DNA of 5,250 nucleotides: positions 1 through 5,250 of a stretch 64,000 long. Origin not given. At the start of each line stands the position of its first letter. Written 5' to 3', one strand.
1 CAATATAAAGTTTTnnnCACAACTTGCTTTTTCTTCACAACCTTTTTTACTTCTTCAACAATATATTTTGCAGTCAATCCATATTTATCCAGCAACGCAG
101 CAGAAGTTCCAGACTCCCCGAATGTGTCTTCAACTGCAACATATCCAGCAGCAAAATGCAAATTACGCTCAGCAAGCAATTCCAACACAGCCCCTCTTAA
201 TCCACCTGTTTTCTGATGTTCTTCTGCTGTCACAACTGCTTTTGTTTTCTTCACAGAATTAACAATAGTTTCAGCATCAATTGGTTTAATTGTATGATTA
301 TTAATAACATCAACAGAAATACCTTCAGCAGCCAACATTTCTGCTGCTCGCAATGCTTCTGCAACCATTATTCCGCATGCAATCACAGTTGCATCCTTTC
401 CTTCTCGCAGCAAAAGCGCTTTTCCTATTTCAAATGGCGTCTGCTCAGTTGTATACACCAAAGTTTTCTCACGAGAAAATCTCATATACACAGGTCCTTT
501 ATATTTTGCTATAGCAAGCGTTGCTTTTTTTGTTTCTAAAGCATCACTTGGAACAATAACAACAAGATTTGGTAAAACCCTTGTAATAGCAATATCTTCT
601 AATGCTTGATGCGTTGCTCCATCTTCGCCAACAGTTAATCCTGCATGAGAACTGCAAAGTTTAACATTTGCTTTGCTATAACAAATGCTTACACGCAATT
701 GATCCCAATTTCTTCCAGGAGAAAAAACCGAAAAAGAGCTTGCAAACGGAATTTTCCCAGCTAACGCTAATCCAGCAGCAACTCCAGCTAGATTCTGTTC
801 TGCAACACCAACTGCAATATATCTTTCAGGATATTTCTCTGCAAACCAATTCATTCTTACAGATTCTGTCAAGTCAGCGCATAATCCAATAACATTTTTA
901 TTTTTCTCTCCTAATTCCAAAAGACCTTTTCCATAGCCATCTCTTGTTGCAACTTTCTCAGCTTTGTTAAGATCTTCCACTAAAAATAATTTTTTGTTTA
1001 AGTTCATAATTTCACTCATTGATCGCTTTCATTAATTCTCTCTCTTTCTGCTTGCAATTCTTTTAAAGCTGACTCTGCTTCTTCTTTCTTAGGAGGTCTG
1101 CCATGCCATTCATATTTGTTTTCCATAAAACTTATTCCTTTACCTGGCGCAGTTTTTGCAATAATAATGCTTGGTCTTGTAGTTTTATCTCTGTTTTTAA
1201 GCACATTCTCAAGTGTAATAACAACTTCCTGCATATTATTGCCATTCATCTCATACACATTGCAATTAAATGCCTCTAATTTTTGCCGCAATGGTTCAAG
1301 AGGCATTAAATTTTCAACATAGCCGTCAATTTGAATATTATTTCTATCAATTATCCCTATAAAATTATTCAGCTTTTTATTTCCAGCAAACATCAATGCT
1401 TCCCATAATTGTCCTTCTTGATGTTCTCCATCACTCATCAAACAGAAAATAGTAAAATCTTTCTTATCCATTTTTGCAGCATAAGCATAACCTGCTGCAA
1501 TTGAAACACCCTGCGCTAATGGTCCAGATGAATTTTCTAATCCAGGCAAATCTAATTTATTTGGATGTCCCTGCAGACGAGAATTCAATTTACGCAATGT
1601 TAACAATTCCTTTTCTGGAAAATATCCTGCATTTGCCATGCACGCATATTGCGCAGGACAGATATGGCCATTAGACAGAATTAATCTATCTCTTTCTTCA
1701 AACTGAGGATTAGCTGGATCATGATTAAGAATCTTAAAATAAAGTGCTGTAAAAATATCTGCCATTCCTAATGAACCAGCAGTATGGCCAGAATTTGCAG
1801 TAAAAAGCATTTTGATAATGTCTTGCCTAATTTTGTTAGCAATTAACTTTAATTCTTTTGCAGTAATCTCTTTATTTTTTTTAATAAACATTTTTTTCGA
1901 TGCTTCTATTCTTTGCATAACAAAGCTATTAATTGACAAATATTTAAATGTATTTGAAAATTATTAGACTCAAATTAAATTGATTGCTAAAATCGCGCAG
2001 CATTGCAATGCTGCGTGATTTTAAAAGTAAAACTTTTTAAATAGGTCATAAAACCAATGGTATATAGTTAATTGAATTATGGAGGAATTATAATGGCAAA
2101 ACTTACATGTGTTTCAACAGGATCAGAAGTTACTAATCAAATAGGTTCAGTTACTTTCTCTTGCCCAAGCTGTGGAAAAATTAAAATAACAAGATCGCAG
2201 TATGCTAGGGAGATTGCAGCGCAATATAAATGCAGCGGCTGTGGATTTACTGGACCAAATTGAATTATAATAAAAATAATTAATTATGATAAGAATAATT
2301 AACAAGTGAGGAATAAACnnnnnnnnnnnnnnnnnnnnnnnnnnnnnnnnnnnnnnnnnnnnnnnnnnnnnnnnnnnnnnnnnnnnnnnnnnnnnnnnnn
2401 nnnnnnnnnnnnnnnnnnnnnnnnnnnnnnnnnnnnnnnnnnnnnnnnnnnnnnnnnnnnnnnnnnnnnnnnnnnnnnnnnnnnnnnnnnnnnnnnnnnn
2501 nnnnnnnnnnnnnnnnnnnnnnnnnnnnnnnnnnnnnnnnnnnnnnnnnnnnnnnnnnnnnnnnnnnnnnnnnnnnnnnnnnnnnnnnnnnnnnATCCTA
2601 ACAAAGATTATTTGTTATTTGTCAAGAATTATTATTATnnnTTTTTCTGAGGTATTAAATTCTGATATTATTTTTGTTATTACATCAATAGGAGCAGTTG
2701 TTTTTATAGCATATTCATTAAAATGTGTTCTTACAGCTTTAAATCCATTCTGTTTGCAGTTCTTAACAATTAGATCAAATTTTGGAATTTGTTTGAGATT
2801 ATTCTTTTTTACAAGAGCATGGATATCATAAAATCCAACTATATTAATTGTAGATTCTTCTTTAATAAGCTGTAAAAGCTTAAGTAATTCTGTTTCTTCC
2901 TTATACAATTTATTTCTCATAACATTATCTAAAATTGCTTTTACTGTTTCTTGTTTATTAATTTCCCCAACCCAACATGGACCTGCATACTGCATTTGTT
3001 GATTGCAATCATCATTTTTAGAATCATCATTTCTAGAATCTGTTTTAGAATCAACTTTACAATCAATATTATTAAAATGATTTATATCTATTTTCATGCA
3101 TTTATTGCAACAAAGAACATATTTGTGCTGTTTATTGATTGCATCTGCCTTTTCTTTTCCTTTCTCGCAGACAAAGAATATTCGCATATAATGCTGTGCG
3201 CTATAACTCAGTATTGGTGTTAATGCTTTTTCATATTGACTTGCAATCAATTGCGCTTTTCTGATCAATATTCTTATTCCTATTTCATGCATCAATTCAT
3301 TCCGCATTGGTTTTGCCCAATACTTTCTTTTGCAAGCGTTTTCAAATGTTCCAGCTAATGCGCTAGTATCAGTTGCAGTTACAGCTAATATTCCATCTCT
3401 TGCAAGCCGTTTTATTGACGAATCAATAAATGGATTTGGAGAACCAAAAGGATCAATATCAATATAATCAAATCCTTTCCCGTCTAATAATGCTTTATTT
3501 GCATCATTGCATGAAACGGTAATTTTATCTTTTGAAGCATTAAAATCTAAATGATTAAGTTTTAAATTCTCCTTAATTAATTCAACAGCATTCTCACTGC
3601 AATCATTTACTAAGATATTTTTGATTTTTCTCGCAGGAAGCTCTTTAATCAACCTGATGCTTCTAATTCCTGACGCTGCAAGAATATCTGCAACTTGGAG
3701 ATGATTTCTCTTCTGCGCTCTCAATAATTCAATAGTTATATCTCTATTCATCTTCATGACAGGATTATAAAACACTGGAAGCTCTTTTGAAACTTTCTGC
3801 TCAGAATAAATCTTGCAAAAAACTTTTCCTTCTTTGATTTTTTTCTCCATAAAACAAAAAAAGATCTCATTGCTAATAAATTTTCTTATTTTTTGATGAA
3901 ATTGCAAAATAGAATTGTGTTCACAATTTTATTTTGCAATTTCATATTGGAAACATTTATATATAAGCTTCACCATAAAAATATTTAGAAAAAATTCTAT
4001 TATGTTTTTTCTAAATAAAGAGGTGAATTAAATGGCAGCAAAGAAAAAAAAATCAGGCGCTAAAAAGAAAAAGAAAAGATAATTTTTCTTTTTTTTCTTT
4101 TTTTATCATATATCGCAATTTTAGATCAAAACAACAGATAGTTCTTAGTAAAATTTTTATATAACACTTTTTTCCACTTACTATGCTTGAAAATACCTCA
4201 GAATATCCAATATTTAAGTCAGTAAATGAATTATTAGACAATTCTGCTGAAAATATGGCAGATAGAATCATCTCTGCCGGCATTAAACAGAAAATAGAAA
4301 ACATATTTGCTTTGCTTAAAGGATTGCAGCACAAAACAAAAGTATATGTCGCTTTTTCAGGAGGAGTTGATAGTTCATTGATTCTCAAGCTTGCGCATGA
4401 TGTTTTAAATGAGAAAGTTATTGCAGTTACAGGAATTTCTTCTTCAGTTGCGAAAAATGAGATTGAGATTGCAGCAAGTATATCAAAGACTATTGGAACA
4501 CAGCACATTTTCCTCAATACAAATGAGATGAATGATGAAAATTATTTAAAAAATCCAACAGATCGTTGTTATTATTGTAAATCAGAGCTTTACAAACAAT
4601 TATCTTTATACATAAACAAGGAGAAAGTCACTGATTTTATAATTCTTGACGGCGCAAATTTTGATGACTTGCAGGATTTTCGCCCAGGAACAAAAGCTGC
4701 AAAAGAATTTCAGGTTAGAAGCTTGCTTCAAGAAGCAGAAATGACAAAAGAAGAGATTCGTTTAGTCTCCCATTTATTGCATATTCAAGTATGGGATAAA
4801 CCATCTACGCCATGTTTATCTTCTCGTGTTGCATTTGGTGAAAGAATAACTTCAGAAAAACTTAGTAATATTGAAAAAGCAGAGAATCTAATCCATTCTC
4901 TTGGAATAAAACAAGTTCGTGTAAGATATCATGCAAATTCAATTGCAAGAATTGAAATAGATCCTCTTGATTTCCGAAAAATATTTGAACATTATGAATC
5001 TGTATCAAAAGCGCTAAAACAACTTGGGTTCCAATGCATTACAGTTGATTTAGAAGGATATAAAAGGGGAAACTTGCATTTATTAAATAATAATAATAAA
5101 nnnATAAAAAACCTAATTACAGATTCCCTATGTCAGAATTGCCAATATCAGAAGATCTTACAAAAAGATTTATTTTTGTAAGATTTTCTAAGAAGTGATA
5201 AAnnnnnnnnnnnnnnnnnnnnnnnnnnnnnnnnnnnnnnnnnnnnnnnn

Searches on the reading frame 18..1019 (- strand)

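Call 17: search_protein_families(library=pfam, proteins=[window:18-1019:-], max_evalue=0.001)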
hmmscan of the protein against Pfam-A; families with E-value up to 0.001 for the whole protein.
window:18-1019:- (334 aa): 4 families
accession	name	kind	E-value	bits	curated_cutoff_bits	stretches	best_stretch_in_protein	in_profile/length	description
PF02779.29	Transket_pyr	-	4.1e-42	144.2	27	1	22-185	2-171/174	Transketolase, pyrimidine binding domain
PF02780.25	Transketolase_C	-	5.7e-34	117.1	25.9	1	199-320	1-124/124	Transketolase, C-terminal domain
PF22613.1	Transketolase_C_1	-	4.9e-07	30.4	27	1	207-316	11-113/113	Transketolase-like TK C-terminal domain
PF17147.9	PFOR_II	-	0.00042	21.1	27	0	209-278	2-70/102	Pyruvate:ferredoxin oxidoreductase core domain II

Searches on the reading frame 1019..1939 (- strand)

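Call 17: search_protein_families(library=pfam, proteins=[window:1019-1939:-], max_evalue=0.001)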
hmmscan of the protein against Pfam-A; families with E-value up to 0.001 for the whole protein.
window:1019-1939:- (307 aa): 3 families
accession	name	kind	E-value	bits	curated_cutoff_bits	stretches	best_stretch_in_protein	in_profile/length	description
PF00456.26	Transketolase_N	-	1.3e-49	169.5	22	1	32-295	4-275/334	Transketolase, thiamine diphosphate binding domain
PF13292.11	DXP_synthase_N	-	4.9e-12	46.1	21.2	1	22-212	10-183/274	1-deoxy-D-xylulose-5-phosphate synthase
PF00676.26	E1_dh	-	8e-09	35.3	22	1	137-259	99-220/300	Dehydrogenase E1 component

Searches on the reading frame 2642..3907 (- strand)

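Call 22: search_protein_families(library=pfam, proteins=[window:2642-3907:-], max_evalue=0.001)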
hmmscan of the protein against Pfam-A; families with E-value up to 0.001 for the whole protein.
window:2642-3907:- (422 aa): 1 family
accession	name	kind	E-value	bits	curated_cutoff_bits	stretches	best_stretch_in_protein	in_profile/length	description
PF02005.22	TRM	-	1.3e-107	360.7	27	1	35-414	9-375/376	N2,N2-dimethylguanosine tRNA methyltransferase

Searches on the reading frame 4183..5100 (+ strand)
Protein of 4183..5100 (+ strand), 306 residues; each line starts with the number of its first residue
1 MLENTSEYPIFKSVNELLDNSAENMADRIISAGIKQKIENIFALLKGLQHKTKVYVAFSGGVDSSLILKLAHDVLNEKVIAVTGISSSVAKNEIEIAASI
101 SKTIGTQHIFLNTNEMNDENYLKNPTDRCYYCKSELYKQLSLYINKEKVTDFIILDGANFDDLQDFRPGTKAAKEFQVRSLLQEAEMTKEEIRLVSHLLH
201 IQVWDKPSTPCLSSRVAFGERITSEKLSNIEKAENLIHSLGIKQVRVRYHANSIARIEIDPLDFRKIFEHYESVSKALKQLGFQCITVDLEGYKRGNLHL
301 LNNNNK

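Call 9: search_protein_families(library=pfam, proteins=[window:4183-5100:+], max_evalue=0.01)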
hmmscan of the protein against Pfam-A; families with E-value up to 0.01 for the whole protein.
window:4183-5100:+ (306 aa): 6 families
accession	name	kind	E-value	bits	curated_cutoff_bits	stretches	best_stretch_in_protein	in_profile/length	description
PF00733.27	Asn_synthase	-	1.1e-06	29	21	1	49-122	15-88/354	Asparagine synthase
PF02540.23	NAD_synthase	-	1.9e-05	24.4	21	1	50-113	17-81/242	NAD synthase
PF06508.19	QueC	-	0.00025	21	22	1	55-117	3-64/210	Queuosine biosynthesis protein QueC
PF00764.25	Arginosuc_synth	-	0.00083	19.9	27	1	53-113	1-61/162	Arginosuccinate synthase N-terminal HUP domain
PF01171.26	ATP_bind_3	-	0.0021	18.2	27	1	53-115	1-68/182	PP-loop family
PF03054.22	tRNA_Me_trans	-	0.0077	16.3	20.6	0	53-92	2-37/202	tRNA methyl transferase HUP domain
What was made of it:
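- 4183..5103 (+): larE (PP-loop ATP pyrophosphatase, sulfur insertase), intact, 306 aa. PP-loop family Pfam hits (call 9).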
